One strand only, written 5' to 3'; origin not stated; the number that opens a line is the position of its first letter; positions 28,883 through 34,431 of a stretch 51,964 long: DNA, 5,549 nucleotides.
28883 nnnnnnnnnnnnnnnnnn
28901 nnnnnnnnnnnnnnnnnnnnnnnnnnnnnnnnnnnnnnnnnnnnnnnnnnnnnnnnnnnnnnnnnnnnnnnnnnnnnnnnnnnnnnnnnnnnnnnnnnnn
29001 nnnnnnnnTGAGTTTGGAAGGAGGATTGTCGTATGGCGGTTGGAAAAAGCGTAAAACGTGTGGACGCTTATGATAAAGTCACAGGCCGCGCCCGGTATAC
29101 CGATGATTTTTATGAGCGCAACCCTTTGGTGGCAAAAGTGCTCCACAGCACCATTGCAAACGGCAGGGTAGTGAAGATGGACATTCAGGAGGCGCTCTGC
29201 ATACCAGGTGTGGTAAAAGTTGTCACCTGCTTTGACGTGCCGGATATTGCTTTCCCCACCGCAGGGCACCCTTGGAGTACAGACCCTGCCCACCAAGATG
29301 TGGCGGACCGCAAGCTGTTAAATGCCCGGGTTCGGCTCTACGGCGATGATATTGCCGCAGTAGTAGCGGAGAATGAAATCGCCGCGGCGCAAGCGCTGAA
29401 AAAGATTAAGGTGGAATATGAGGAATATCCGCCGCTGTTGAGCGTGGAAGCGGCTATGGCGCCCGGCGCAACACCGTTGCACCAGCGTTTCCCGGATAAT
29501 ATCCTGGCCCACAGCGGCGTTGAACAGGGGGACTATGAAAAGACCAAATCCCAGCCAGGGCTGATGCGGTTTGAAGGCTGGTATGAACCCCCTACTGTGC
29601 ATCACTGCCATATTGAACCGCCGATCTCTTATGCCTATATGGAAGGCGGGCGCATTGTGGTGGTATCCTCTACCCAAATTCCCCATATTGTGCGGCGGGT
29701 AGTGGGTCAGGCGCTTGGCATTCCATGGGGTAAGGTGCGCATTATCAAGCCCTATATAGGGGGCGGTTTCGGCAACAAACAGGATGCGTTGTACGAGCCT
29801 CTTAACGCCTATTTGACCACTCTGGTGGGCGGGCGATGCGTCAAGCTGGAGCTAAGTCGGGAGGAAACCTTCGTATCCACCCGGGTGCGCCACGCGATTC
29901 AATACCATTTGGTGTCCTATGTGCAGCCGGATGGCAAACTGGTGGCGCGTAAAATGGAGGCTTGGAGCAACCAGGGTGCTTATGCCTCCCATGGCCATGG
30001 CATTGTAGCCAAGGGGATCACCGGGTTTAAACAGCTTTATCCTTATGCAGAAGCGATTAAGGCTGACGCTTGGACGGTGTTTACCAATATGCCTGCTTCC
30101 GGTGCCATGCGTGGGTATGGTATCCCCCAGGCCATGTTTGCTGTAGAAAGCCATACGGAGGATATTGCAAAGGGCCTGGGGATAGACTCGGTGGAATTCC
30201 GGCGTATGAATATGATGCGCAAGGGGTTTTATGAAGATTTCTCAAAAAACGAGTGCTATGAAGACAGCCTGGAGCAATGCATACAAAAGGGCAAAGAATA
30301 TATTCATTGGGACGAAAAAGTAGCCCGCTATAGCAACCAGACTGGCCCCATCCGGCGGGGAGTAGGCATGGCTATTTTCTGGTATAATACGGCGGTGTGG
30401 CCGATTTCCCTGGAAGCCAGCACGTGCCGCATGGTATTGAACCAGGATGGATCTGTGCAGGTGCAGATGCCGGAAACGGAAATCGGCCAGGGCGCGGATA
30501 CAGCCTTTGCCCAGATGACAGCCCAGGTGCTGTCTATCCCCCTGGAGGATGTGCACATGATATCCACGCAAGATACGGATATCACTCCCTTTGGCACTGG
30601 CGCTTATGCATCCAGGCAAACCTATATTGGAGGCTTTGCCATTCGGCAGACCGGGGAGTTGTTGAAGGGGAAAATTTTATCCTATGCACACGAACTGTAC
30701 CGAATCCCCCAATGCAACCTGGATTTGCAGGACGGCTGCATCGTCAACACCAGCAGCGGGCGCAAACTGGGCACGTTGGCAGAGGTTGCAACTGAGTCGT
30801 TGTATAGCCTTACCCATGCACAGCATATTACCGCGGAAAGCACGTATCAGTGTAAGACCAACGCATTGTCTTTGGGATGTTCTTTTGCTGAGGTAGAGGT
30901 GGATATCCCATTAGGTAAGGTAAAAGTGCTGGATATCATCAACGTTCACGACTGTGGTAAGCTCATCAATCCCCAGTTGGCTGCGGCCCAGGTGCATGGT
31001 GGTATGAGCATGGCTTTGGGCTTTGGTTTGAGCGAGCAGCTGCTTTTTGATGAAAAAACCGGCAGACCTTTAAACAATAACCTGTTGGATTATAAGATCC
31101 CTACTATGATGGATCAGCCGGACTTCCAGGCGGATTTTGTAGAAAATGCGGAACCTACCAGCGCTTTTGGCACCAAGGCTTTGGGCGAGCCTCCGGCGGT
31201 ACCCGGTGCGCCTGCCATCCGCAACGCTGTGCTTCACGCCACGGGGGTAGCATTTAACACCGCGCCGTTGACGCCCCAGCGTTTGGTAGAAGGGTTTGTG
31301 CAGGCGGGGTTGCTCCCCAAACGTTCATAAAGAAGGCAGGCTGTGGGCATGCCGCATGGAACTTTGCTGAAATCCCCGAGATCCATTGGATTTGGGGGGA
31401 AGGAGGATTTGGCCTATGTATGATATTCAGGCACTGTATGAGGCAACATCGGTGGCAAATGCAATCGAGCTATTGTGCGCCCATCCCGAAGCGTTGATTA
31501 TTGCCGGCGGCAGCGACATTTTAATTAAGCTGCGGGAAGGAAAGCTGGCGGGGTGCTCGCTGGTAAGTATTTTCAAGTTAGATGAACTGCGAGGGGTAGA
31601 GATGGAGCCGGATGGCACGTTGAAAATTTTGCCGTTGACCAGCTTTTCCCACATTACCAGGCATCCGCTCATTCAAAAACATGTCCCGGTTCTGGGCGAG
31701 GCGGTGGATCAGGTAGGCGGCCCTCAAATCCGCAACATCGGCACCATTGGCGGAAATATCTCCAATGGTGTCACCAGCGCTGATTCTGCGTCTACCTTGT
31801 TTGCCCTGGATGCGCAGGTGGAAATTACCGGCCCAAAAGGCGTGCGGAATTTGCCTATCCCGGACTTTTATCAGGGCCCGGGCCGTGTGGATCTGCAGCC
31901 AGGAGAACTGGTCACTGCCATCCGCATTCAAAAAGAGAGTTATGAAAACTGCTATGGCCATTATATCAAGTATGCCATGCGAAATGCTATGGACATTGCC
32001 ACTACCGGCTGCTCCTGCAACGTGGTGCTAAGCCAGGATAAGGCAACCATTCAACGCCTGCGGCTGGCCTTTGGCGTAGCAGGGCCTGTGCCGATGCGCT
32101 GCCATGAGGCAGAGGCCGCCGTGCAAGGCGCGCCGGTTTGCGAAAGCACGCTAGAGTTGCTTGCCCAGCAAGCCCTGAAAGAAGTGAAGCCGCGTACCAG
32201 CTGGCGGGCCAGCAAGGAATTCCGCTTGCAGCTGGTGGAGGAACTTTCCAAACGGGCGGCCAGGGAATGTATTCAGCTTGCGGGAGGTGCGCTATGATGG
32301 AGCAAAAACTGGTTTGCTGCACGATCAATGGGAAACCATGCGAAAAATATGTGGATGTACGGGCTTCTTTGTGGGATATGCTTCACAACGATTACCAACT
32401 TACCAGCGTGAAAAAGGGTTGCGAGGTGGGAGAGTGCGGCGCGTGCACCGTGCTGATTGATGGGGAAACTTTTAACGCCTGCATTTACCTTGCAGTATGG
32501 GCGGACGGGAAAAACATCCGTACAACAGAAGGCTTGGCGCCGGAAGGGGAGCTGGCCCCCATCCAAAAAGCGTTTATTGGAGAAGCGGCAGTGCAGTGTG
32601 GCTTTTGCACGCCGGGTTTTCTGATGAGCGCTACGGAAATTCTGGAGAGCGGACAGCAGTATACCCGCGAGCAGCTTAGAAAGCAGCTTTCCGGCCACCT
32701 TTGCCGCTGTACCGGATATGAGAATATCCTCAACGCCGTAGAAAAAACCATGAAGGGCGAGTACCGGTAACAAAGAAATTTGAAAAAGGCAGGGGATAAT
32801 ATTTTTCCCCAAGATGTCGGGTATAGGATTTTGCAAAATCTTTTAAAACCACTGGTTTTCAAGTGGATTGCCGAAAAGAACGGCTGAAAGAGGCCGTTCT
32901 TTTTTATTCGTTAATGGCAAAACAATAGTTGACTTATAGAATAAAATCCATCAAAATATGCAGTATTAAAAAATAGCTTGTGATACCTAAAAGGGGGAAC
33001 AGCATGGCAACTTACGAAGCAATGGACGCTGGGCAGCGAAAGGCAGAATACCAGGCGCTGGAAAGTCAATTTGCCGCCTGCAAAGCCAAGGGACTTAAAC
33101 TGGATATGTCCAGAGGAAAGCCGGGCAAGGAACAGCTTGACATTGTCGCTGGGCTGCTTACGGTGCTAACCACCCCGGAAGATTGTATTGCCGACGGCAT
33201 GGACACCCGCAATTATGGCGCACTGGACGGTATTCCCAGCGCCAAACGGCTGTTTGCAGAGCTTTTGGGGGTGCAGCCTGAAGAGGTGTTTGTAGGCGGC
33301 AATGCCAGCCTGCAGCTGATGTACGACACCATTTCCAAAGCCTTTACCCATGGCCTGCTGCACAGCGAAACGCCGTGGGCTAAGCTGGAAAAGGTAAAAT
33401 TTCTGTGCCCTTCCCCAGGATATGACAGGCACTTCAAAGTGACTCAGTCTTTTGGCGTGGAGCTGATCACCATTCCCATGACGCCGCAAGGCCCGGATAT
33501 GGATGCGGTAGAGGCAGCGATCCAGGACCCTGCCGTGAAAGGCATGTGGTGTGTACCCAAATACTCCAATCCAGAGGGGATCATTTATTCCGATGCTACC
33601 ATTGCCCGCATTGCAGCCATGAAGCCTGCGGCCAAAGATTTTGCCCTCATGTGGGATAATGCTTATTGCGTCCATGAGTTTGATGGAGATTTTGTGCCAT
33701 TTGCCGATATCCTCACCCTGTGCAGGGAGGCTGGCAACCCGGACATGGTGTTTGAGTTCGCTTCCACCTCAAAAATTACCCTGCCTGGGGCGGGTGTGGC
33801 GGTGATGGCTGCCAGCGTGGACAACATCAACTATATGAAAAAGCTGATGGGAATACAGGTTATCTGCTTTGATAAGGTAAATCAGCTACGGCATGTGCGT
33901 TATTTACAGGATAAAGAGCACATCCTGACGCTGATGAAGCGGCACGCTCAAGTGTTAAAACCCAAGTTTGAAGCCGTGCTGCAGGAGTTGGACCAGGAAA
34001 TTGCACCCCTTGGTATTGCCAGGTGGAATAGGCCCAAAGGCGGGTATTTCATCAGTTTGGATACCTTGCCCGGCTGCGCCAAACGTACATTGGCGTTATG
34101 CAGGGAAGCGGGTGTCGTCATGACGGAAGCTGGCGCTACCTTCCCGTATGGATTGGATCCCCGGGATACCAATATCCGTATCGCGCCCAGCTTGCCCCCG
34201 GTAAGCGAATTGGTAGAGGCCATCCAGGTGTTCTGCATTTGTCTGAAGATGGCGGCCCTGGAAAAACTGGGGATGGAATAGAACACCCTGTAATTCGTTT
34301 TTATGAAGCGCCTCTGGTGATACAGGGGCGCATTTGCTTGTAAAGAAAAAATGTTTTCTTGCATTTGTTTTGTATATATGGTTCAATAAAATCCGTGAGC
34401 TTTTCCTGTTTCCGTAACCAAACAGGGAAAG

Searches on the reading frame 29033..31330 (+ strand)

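Call 5: search_protein_families(library=pfam, proteins=[window:29033-31330:+])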
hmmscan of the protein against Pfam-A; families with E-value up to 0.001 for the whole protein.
window:29033-31330:+ (765 aa): 3 families
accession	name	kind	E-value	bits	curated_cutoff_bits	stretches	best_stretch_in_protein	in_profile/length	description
PF20256.3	MoCoBD_2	-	9.1e-76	255.5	27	1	420-696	2-283/283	Molybdopterin cofactor-binding domain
PF02738.23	MoCoBD_1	-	8.3e-68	228.5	27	1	150-394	2-244/244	Molybdopterin cofactor-binding domain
PF01315.27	Ald_Xan_dh_C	-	2.5e-23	82.9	31.3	1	17-132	1-109/110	Aldehyde oxidase and xanthine dehydrogenase, a/b hammerhead domain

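Call 13: search_protein_families(library=ncbifam, proteins=[window:29033-31330:+])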
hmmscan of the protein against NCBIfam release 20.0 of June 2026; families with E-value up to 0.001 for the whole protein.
window:29033-31330:+ (765 aa): 13 families
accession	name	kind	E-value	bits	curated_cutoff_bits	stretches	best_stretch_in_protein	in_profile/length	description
NF043082.1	XdhA_XDHase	equivalog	0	1238.7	780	1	3-760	1-757/758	xanthine dehydrogenase subunit XdhA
NF007426.0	PRK09970.1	equivalog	0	1148.5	916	1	1-761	4-761/761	xanthine dehydrogenase molybdenum-binding subunit XdhA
TIGR03194.1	4hydrxCoA_A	equivalog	1.2e-149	500.1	994.55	1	8-753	2-744/746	4-hydroxybenzoyl-CoA reductase subunit alpha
TIGR03313.1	Se_sel_red_Mo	hypoth_equivalog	6.2e-115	384.9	1101.9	2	156-754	352-948/951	molybdopterin-dependent oxidoreductase Mo/Fe-S-binding subunit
NF041018.1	glyceraldDH_alpha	equivalog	1.7e-112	377.2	790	1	2-751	2-740/741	glyceraldehyde dehydrogenase subunit alpha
TIGR03196.1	pucD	equivalog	6.4e-102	342.3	783.65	1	1-752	1-755/763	xanthine dehydrogenase subunit D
NF040766.1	CODH_aero_grp5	exception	2.3e-95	320.4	950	2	3-586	5-591/785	aerobic carbon-monoxide dehydrogenase large subunit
NF045668.1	pterin_aldehy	equivalog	1.9e-93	314.1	1100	1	3-754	175-903/905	molybdopterin-dependent aldehyde oxidoreductase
NF041671.1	peri_hyde_PaoC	equivalog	9.6e-87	292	1180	1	3-755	18-731/735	aldehyde oxidoreductase molybdenum-binding subunit PaoC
TIGR03311.1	Se_dep_XDH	equivalog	9e-85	285.4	830.45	2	3-549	162-679/848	selenium-dependent xanthine dehydrogenase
TIGR02416.1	CO_dehy_Mo_lg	equivalog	5.9e-81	272.7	991.15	1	16-751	6-767/770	aerobic carbon-monoxide dehydrogenase large subunit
TIGR02965.1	xanthine_xdhB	equivalog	3.4e-78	263.6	849.5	1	3-733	1-729/758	xanthine dehydrogenase molybdopterin binding subunit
TIGR02969.1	mam_aldehyde_ox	subfamily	6.2e-47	159.8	1912.3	1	3-734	576-1280/1330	aldehyde oxidase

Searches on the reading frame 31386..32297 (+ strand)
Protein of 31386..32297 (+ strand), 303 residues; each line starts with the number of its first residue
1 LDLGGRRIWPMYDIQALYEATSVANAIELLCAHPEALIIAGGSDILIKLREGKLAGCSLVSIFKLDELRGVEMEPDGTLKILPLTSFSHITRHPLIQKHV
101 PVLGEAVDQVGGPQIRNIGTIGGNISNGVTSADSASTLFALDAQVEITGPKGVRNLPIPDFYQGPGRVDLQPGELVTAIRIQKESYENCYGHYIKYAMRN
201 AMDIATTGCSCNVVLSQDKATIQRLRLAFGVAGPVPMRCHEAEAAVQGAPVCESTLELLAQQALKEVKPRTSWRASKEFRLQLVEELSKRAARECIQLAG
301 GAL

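Call 60: search_protein_families(library=pfam, proteins=[window:31386-32297:+], max_evalue=0.00001)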
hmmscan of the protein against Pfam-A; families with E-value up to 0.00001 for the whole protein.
window:31386-32297:+ (303 aa): 2 families
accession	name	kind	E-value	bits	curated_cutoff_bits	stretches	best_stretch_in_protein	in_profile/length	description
PF00941.27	FAD_binding_5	-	1.8e-42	145.5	27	1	17-181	5-167/170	FAD binding domain in molybdopterin dehydrogenase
PF03450.22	CO_deh_flav_C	-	1.3e-23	83.5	25.5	1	193-294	2-101/102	CO dehydrogenase flavoprotein C-terminal domain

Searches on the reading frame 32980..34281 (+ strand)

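Call 60: search_protein_families(library=pfam, proteins=[window:32980-34281:+], max_evalue=0.00001)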
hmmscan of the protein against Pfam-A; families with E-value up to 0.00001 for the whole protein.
window:32980-34281:+ (433 aa): 2 families
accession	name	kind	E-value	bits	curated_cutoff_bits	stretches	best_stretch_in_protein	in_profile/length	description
PF12897.13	Asp_aminotransf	-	2.8e-160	534.1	27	1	24-430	10-417/421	Aspartate amino-transferase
PF00155.27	Aminotran_1_2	-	7.3e-14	52.2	19.7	1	67-404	28-347/361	Aminotransferase class I and II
